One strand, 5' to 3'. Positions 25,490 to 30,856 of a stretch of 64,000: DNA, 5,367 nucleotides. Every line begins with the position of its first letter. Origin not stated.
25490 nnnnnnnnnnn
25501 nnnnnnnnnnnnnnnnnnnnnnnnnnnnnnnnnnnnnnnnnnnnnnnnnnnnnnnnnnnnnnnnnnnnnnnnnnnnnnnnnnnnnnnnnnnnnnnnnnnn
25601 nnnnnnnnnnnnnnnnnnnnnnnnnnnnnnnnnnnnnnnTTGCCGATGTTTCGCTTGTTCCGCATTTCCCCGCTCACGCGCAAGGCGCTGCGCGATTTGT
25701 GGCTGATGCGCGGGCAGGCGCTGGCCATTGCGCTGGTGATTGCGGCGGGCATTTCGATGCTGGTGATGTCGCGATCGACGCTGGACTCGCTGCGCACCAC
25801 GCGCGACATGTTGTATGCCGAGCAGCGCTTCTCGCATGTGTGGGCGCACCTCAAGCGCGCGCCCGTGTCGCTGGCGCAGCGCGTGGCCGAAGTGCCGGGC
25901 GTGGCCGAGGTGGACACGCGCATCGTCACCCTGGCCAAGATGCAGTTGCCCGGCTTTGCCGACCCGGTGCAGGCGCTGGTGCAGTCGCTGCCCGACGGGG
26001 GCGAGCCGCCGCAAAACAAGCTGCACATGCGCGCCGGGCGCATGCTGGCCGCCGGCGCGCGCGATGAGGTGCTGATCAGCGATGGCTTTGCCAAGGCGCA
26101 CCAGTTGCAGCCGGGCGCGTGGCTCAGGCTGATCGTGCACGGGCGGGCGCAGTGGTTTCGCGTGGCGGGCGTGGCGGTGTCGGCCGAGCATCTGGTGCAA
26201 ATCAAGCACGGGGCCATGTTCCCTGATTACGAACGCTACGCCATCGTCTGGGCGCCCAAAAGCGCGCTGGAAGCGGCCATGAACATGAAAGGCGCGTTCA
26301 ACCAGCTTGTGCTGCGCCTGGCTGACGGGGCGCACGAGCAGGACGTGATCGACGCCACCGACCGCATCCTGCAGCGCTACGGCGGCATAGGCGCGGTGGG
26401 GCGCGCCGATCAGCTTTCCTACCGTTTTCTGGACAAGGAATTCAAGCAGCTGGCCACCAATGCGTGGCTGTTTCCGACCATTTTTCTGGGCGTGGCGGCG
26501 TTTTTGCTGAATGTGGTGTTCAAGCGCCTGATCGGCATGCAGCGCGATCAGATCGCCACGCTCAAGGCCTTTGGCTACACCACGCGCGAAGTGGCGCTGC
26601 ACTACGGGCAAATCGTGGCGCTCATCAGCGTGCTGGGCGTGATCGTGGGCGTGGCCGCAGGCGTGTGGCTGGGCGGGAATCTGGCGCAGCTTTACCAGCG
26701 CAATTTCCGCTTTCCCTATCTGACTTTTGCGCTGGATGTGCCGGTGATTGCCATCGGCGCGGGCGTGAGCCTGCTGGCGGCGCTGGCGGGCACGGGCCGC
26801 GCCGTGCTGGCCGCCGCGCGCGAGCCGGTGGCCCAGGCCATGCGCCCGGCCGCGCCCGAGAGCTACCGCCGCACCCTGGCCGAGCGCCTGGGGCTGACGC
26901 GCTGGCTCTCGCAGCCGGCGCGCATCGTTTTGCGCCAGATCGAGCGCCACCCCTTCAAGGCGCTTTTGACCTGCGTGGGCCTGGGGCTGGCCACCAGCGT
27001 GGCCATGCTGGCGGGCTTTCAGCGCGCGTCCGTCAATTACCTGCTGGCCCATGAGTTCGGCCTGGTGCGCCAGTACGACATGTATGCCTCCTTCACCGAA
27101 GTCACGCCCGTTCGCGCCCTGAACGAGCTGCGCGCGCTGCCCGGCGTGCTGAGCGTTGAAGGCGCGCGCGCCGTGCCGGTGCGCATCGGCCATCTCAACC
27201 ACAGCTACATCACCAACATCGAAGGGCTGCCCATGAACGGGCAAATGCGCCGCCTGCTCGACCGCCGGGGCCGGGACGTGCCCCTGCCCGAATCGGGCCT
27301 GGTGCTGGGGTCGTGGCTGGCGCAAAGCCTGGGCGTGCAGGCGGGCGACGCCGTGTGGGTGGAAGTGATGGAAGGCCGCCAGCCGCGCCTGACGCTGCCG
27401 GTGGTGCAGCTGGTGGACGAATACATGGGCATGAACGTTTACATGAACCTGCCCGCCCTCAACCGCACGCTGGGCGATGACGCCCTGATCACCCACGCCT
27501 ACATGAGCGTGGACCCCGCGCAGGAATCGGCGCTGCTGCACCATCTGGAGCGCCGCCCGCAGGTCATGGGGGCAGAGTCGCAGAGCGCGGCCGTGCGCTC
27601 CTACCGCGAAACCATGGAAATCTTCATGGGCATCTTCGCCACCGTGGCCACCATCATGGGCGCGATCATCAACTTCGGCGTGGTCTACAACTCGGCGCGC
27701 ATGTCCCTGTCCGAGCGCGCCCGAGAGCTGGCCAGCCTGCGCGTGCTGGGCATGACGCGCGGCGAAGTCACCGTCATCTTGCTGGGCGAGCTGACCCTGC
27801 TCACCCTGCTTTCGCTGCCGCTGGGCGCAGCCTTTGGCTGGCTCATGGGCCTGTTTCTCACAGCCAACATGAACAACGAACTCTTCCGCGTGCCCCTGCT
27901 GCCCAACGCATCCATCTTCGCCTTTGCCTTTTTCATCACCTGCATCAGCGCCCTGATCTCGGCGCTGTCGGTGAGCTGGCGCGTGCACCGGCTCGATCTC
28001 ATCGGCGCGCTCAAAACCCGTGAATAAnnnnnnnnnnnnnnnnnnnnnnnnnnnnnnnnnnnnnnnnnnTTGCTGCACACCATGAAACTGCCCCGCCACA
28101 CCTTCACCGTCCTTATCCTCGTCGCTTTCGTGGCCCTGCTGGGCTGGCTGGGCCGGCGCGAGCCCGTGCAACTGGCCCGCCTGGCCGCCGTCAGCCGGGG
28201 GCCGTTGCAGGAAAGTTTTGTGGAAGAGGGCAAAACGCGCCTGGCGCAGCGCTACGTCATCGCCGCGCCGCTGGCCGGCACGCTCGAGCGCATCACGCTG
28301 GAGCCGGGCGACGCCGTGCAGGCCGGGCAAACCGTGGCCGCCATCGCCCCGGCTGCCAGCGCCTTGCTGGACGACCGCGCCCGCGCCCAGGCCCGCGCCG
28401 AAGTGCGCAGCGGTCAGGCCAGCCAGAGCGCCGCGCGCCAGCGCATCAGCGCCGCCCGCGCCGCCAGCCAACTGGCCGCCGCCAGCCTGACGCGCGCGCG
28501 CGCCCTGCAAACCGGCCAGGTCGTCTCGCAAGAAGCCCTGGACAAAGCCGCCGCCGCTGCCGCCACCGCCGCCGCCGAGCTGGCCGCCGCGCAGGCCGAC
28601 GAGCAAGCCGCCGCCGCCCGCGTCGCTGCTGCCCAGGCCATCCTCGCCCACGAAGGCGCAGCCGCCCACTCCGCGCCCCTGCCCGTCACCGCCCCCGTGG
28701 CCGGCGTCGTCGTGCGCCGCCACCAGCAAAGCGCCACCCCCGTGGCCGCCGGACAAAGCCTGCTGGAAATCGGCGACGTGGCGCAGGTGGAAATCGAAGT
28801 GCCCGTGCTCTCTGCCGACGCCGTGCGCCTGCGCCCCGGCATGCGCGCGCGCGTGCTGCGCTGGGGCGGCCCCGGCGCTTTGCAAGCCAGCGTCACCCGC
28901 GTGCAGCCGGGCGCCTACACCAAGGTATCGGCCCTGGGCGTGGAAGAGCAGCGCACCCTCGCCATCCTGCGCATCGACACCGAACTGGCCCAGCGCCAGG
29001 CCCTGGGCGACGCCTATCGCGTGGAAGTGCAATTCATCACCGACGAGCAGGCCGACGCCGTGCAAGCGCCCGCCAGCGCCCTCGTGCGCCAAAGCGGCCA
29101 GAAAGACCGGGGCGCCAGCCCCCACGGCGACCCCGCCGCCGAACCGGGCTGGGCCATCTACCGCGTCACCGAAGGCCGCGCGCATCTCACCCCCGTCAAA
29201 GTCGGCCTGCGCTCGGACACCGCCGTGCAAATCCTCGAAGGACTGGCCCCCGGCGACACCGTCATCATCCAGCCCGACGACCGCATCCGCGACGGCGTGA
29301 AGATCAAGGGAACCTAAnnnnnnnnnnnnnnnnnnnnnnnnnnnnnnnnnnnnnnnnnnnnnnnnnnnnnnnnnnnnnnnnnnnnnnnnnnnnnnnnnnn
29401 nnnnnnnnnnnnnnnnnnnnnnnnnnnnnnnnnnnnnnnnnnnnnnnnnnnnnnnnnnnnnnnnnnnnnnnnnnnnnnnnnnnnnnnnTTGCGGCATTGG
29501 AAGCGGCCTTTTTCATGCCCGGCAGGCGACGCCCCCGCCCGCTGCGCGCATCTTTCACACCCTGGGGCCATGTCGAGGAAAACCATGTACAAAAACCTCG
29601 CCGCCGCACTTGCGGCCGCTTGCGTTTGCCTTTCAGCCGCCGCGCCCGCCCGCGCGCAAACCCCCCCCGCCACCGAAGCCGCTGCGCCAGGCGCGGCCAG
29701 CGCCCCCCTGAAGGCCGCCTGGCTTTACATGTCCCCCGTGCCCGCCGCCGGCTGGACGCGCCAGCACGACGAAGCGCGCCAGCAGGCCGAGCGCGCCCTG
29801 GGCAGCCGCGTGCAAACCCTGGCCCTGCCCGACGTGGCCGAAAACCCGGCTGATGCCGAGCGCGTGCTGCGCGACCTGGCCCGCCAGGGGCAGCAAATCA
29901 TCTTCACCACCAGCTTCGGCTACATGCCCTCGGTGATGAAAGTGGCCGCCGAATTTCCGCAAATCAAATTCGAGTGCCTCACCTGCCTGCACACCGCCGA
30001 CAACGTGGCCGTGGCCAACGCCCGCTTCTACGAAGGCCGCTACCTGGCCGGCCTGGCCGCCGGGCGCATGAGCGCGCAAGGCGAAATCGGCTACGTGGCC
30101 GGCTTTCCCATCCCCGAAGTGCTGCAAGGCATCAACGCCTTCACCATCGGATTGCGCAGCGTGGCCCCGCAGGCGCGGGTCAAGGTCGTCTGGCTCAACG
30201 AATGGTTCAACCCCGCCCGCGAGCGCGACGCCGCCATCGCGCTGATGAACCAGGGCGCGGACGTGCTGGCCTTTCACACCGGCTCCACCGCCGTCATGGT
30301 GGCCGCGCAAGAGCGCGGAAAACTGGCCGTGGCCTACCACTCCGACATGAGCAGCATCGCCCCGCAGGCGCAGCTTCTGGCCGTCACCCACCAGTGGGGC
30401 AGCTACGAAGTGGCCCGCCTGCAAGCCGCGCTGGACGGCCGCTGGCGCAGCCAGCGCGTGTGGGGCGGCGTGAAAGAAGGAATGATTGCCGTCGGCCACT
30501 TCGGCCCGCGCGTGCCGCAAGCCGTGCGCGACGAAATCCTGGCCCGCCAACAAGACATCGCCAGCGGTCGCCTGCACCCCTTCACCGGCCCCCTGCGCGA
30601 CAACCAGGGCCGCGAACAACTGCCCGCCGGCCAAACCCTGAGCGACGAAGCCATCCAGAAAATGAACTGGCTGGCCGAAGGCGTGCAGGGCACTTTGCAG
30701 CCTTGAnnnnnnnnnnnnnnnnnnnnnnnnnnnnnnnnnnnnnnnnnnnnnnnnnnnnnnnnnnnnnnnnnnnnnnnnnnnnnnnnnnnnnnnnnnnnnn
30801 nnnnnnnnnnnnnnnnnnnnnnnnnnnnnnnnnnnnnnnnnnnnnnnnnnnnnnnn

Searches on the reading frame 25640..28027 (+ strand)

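Call 48: search_protein_families(library=pfam, proteins=[window:25640-28027:+], max_evalue=0.00001)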
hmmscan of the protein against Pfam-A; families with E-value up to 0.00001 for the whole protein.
window:25640-28027:+ (795 aa): 2 families
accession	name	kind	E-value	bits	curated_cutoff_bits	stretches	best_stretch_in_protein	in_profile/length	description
PF02687.27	FtsX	-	2.5e-24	86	25.5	2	277-388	2-111/120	FtsX-like permease C-terminal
PF12704.14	MacB_PCD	-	9e-10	39.6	27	1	28-241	6-205/207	MacB-like periplasmic core domain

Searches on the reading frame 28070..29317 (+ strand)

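Call 48: search_protein_families(library=pfam, proteins=[window:28070-29317:+], max_evalue=0.00001)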
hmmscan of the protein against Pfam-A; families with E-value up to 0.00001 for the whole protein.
window:28070-29317:+ (415 aa): 2 families
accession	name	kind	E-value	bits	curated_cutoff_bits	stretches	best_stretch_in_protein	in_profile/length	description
PF13437.12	HlyD_3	-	2.3e-14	54.5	22.2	1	206-291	2-89/106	HlyD family secretion protein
PF16576.10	HlyD_D23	-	4e-11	43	30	1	154-280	60-186/214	Barrel-sandwich domain of CusB or HlyD membrane-fusion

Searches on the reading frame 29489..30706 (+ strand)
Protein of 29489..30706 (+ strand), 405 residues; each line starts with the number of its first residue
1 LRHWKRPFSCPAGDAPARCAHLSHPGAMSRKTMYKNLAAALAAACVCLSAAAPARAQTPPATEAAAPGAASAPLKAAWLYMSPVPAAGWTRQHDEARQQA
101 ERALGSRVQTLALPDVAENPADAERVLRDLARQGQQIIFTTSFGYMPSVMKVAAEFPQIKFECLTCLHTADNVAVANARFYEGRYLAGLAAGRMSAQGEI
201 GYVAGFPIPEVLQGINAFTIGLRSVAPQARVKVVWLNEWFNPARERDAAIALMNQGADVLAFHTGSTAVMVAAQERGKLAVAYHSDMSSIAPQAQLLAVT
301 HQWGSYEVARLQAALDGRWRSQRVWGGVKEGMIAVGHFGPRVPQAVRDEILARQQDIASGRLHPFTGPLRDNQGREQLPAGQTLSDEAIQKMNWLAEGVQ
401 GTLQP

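Call 48: search_protein_families(library=pfam, proteins=[window:29489-30706:+], max_evalue=0.00001)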
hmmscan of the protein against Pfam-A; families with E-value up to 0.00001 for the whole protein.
window:29489-30706:+ (405 aa): 1 family
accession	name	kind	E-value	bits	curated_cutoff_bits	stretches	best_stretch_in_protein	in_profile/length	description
PF02608.20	Bmp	-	6.5e-44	150.6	24.1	1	76-352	4-281/301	ABC transporter substrate-binding protein PnrA-like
